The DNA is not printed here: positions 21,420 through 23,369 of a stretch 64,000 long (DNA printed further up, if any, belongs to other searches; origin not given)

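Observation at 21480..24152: Candidate defence module: AT-rich island, OLD-family ABC-ATPase/TOPRIM nuclease, and an unknown 280-aa partner gene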

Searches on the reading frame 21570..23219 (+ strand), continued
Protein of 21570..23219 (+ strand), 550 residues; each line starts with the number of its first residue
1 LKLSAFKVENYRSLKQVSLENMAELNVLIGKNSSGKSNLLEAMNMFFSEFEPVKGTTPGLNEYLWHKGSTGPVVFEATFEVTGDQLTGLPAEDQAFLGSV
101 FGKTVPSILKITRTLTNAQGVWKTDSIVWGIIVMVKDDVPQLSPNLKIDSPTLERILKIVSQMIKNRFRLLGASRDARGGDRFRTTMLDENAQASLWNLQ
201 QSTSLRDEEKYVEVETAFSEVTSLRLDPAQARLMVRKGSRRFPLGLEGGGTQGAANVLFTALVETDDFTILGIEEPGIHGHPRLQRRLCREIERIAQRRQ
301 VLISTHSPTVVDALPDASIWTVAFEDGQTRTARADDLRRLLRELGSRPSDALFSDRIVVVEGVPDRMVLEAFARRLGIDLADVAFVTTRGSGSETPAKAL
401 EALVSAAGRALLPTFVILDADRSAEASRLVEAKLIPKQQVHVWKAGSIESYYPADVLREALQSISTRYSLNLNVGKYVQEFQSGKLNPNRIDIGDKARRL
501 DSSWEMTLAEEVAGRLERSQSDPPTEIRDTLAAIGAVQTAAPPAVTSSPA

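Call 18: search_solved_structures(query=window:21570-23219:+, max_evalue=0.01, show_alignments=3)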
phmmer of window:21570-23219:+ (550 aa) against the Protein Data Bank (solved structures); distinct sequences matched with E-value up to 0.01: 21.
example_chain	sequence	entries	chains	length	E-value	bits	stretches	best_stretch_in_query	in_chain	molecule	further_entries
6p74_A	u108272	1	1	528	7.3e-07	31.5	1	230-405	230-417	Putative ATP-dependent endonuclease of the OLD family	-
8wy4_A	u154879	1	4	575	2.2e-06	29.9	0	266-371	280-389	Endonuclease GajA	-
8jq9_B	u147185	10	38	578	2.2e-06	29.9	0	266-371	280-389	Endonuclease GajA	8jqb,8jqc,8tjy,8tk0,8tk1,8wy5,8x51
8j4t_A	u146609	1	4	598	2.5e-06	29.7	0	266-371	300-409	Endonuclease GajA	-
8sm3_A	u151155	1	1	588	5.7e-06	28.5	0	266-371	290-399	Endonuclease GajA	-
3qku_A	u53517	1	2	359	7.9e-06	28.1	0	1-43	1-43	DNA double-strand break repair rad50 ATPase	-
4nci_A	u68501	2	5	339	8.1e-06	28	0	1-43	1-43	DNA double-strand break repair Rad50 ATPase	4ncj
8u7i_A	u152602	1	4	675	8.4e-06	28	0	266-371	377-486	Endonuclease GajA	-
3qkt_A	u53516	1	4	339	9.2e-06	27.8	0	1-43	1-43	DNA double-strand break repair rad50 ATPase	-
4nck_A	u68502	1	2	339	1.3e-05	27.3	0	1-43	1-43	DNA double-strand break repair Rad50 ATPase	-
4nch_A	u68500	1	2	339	2.2e-05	26.6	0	1-43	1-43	DNA double-strand break repair Rad50 ATPase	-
9e8z_C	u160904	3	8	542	0.00014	23.9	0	266-327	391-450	Retron Ec83 probable ATPase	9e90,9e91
23or_B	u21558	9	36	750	0.00084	21.4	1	2-54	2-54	Retron Eco8 OLD nuclease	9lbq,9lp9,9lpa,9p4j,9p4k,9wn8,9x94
9o4a_A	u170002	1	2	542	0.0016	20.5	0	272-327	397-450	Retron Ec83 probable ATPase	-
8ux9_B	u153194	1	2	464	0.0024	19.9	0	243-317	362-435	AriA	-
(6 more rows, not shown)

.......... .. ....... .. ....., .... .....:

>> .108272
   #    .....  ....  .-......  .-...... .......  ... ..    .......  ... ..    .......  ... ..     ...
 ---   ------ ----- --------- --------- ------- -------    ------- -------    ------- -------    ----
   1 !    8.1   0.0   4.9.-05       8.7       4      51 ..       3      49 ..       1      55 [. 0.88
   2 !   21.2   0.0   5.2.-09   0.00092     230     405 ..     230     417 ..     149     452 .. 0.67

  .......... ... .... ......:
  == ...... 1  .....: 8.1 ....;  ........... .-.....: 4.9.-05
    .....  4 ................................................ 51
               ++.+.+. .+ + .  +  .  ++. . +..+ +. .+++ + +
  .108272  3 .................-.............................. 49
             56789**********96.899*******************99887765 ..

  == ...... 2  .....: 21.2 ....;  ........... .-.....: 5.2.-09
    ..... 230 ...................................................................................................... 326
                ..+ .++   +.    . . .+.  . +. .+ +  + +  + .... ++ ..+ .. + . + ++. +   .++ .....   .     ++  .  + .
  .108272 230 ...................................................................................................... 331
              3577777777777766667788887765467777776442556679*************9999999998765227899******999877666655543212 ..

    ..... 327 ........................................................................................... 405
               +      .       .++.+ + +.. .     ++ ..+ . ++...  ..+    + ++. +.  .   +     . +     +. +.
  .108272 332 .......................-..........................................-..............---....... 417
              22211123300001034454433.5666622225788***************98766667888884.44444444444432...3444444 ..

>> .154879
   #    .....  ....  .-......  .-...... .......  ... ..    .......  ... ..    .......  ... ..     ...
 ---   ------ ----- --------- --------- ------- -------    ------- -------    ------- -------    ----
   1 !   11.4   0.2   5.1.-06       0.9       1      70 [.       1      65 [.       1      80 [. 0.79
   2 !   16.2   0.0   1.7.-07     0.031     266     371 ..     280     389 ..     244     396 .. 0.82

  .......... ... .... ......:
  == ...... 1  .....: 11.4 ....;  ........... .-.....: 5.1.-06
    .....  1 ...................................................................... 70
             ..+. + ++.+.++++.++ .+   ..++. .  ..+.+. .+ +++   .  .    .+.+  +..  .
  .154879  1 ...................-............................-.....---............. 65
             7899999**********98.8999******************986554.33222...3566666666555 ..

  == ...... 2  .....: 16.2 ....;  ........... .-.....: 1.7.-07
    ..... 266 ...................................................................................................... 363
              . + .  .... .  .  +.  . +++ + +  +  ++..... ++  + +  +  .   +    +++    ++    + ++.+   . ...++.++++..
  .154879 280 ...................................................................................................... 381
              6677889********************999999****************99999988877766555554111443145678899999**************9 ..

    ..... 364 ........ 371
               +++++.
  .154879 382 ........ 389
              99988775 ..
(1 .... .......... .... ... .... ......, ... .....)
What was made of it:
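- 22590..23174 (+): TOPRIM nuclease domain plus C-terminal helices (about aa 341-535). Metal A ligands E361, D419, D421; metal B ligands D365, S447, E449. E361 aligns with the TsOLD TOPRIM Glu (call 18).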

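Call 25: find_related_loci(query=A2, collection=genome_contigs, flank=10000)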
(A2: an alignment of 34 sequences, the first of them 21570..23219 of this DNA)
Query A2 (550 aa) in genome_contigs; peptide patterns used: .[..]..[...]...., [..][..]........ (x = any residue, [..] = any of these).
600 stretches matched a pattern (row limit reached: there are more); 455 encode a relative of the query (tblastn E <= 1e-3); the best 80 are kept; 80 distinct loci.
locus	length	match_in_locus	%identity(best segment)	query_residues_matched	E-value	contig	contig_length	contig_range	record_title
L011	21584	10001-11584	64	1-531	0e+0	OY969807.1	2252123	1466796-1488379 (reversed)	MAG: uncultured Nitrososphaerota archaeon isolate MFD05580.bin.1.78 genome assembly, chromosome: 1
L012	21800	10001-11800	31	1-541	2e-81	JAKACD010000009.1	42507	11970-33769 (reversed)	MAG: Thermoplasmata archaeon isolate WH2.bin83 NODE_1341_length_42507_cov_6.227725, whole genome shotgun sequence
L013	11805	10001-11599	28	1-534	2e-62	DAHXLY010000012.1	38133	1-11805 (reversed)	MAG TPA_asm: Candidatus Micrarchaeota archaeon isolate clean1608 k141_708398, whole genome shotgun sequence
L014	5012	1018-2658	29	1-528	3e-57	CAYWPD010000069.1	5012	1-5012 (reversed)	MAG TPA_asm: uncultured Candidatus Bathyarchaeia archaeon isolate binchicken_co124_5 genome assembly, contig: NODE_18045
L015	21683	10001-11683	29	1-536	6e-52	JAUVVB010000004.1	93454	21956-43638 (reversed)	MAG: Chloroflexota bacterium isolate CSMAG_1153 CSMAG_1153_k127_28502_length_93454_cov_36.1928, whole genome shotgun seq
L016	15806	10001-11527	27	1-474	8e-51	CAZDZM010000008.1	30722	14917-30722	MAG TPA_asm: uncultured Candidatus Bathyarchaeia archaeon isolate binchicken_co124_290 genome assembly, contig: NODE_512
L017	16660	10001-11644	25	1-537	2e-49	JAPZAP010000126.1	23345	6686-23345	MAG: Candidatus Methanoperedens sp. isolate SR-VP_0-2cm_41_45 SR-VP_0-2_scaffold_141_7464048, whole genome shotgun seque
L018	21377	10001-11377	25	1-464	2e-35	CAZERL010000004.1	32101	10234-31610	MAG TPA_asm: uncultured archaeon isolate SRP178908_co1_104 genome assembly, contig: NODE_779_length_32101_cov_11.220340,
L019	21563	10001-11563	27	1-534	2e-47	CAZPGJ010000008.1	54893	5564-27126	MAG TPA_asm: uncultured Dehalococcoidales bacterium isolate binchicken_co294_83 genome assembly, contig: NODE_953_length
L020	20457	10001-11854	27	1-531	4e-31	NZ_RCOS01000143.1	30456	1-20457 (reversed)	Candidatus Methanodesulfokora washburnensis strain MDKW Ga0080004_1129490, whole genome shotgun sequence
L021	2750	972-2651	28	1-464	4e-27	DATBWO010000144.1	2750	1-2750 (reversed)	MAG TPA_asm: Dehalococcoidia bacterium isolate SMAG_U7543 k141_298423, whole genome shotgun sequence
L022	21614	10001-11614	27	1-522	1e-25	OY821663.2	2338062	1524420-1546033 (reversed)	MAG: Dehalococcoidia bacterium isolate 04ec0ed8-798b-4585-a8de-e3c995a4e665 genome assembly, chromosome: 1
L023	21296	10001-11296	25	1-421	2e-20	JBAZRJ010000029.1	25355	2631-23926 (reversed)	MAG: Clostridia bacterium isolate SO_2017_GW1_145 NODE_7934_length_25355_cov_1.740328_OW334_2017, whole genome shotgun s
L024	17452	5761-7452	27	1-471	4e-19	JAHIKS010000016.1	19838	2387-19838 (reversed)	MAG: Candidatus Altiarchaeota archaeon isolate KR13_N1.mb.66 KR13_N1.mb.66_k141_34527, whole genome shotgun sequence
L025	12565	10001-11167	26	1-372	2e-18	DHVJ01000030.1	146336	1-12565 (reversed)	MAG TPA_asm: Anaerolineaceae bacterium UBA5211 UBA5211_contig_4684, whole genome shotgun sequence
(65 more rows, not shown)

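Call 32: search_protein_families(library=ncbifam, proteins=[window:21570-23219:+], max_evalue=0.01)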
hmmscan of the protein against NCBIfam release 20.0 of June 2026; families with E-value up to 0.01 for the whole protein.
window:21570-23219:+ (550 aa): 11 families
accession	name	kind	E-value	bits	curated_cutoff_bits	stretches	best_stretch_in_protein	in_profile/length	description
NF038234.1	retron_eff_Eco8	equivalog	3.2e-17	62.4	250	2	1-57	1-57/679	retron Eco8 family effector endonuclease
NF041760.1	PtuA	equivalog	8.5e-13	48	500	2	2-48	51-97/524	retron Ec78 anti-phage system effector ATPase PtuA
NF047739.1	antiphage_MADS3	equivalog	8.1e-10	38.4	420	1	7-46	6-44/427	methylation-associated defense system AAA family ATPase MAD3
TIGR00611.2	recf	equivalog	3.5e-09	36.3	172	1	4-46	2-44/339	DNA replication/repair protein RecF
NF010680.0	PRK14079.1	equivalog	5.8e-06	25.5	386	1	1-45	1-45/349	recombination protein F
NF003034.1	PRK03918.1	equivalog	6.9e-06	24.3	700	1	1-43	1-43/878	DNA double-strand break repair ATPase Rad50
TIGR04435.1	restrict_AAA_1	hypoth_equivalog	0.00016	20.5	300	1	11-51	25-65/568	restriction system-associated AAA family ATPase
NF045781.1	Spaf1101_AAA_ATP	equivalog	0.0011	17.5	475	0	287-311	755-779/836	Spaf_1101 family AAA-like ATPase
TIGR00634.1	recN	equivalog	0.0012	17.8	407.85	0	286-322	481-516/563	DNA repair protein RecN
NF002572.0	PRK02224.1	equivalog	0.0021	16.4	1087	1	1-45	1-45/888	DNA double-strand break repair ATPase Rad50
NF041034.1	Rad50_Sulf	equivalog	0.009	13.9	1000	0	1-69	1-64/872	DNA double-strand break repair ATPase Rad50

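Call 62: find_encoding_contigs(protein=P0019, flank=8000, max_places=1)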
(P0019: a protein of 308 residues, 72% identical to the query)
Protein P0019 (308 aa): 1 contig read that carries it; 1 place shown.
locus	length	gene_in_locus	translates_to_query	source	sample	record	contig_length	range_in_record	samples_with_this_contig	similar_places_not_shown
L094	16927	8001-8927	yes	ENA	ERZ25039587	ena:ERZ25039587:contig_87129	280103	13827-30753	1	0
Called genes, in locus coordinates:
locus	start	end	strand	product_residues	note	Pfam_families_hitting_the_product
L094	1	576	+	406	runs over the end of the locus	PF02749:QRPTase_N, PF01729:QRPTase_C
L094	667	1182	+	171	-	PF00857:Isochorismatase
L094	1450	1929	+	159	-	-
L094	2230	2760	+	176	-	PF08327:AHSA1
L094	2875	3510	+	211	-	-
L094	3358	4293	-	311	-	PF00248:Aldo_ket_red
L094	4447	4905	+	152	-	-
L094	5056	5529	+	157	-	-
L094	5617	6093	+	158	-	-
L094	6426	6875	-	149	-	PF12724:Flavodoxin_5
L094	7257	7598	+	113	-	PF05724:TPMT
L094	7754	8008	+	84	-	PF02463:SMC_N, PF13175:AAA_15, PF13476:AAA_23, PF13304:AAA_21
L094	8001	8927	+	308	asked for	PF13175:AAA_15, PF13304:AAA_21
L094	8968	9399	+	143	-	-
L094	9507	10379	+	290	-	PF00270:DEAD (weak)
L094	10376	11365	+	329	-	-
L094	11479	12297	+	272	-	PF25231:DUF7847 (faint), PF06790:UPF0259, PF13240:Zn_Ribbon_1, PF13248:Zn_ribbon_3 (weak)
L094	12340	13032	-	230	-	PF00753:Lactamase_B, PF19583:ODP (weak)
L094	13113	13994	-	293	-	PF00850:Hist_deacetyl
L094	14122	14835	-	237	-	-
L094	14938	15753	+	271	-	PF01209:Ubie_methyltran (weak), PF13489:Methyltransf_23, PF13649:Methyltransf_25, PF13847:Methyltransf_31, PF08241:Methyltransf_11, PF08242:Methyltransf_12 (weak)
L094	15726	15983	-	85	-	PF01541:GIY-YIG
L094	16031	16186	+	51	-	-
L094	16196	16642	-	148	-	PF13380:CoA_binding_2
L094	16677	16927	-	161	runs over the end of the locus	PF16897:MMR_HSR1_Xtn, PF02824:TGS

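Call 73: predict_structure(alignment_id=A2)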
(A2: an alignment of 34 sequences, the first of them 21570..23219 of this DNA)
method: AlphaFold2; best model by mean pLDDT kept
length: 550 residues; sequences in the alignment: 34
mean_pLDDT: 88.0   pTM: 0.85
mean pLDDT of the five models: 88.0, 87.2, 86.2, 86.1, 85.2
residues with pLDDT >= 90: 369; 70-90: 138; 50-70: 18; < 50: 25
segments of 3 or more residues with pLDDT < 50: 175-186, 539-550
pLDDT, mean of each block of 10 residues (from residue 1): 95 95 96 88 95 90 86 96 69 88 85 94 96 95 83 94 93 49 53 86 91 95 89 86 85 89 90 86 94 94 94 95 91 94 91 93 94 94 87 67 93 94 94 94 95 96 95 94 91 88 93 92 94 74 30
secondary structure, 60 per line:
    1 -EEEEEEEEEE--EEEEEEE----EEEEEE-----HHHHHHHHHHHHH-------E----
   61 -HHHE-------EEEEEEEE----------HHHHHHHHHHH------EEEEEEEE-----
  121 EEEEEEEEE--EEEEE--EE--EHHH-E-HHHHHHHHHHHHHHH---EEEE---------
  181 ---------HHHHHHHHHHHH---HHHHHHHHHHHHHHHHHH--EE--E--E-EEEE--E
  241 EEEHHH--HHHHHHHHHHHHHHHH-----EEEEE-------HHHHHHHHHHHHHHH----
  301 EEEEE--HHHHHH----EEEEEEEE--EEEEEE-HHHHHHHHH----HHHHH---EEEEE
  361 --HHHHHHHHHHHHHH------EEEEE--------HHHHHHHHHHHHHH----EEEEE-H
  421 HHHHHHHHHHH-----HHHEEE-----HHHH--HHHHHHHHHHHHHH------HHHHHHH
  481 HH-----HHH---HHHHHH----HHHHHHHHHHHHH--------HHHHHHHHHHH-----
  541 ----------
elements in order: E2-11 E14-20 E25-30 H36-48 E73-80 H91-101 E108-115 E121-129 E132-136 H150-164 E168-171 H190-201 H205-222 E234-237 E240-243 H249-264 E270-274 H282-296 E301-305 H308-313 E318-325 E328-333 H335-343 H348-352 E356-360 H363-376 E383-387 H396-409 E414-418 H420-431 E440-442 H448-451 H454-467 H474-482 H494-499 H504-516 H525-535

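Call 77: fold_search(model_id=the predicted structure, library=pdb)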
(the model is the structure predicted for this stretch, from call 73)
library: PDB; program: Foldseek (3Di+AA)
matches with E <= 10: 1437; with E <= 0.001: 416
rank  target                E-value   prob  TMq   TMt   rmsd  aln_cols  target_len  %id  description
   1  9lpa_B                3.2e-17  1.00  0.51  0.39  13.4       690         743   15  The cryo-EM structure of retron Eco8 in an active state (released 2025-11-19)
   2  8x5i_D                1.1e-16  1.00  0.50  0.49  13.1       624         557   14  Structure of ATP/Mg2+ bound Gabija GajA (released 2024-02-28)
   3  6p74                  1.7e-16  1.00  0.49  0.52  11.0       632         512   17  OLD nuclease from Thermus Scotoductus (released 2020-01-29)
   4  8x5i_B                4.0e-16  1.00  0.45  0.45  15.2       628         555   14  Structure of ATP/Mg2+ bound Gabija GajA (released 2024-02-28)
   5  9lp9_B                4.4e-16  1.00  0.49  0.38  13.6       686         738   14  The cryo-EM structure of retron Eco8 in a standby state (released 2025-11-19)
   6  8u7i_A                5.5e-16  1.00  0.48  0.43  12.4       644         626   14  Structure of the phage immune evasion protein Gad1 bound to the Gabija GajAB complex (released 2023-11-22)
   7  8sm3_A                1.1e-15  1.00  0.46  0.46  14.7       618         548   14  Structure of Bacillus cereus VD045 Gabija GajA-GajB Complex (released 2023-11-22)
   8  8x5i_A                7.1e-15  1.00  0.43  0.49  12.1       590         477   14  Structure of ATP/Mg2+ bound Gabija GajA (released 2024-02-28)
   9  9p4j_A                8.4e-15  1.00  0.46  0.36  15.5       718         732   14  The structure of Retron Eco8 in Apo state (released 2025-11-12)
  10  9x94_J                1.5e-14  1.00  0.48  0.38  14.1       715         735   15  Apo Retron-Eco8 complex (released 2026-03-18)
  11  9x9b_B                2.8e-14  1.00  0.45  0.35  11.9       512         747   16  Retron-Eco8 complex with ATP-Mg2+ (released 2026-03-04)
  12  8tjy_A                3.5e-14  1.00  0.43  0.49  11.4       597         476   12  Structure of Gabija AB complex (released 2024-04-24)
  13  9x94_F                3.5e-14  1.00  0.47  0.37  14.8       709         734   14  Apo Retron-Eco8 complex (released 2026-03-18)
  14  8x5i_C                8.3e-14  1.00  0.43  0.48  12.1       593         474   13  Structure of ATP/Mg2+ bound Gabija GajA (released 2024-02-28)
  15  8j4t_A                3.1e-13  1.00  0.43  0.49  11.7       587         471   13  GajA-GajB complex (released 2024-02-21)
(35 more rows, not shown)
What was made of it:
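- On OLD family (ABC ATPase + TOPRIM nuclease): The top Foldseek PDB hits are retron Eco8 OLD, GajA and TsOLD at E 3e-17 to 2e-16 (calls 73, 77).
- The AF2 model (pLDDT 88) matches retron Eco8 OLD, GajA and TsOLD at E about 1e-16 to 1e-17 (calls 73, 77).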
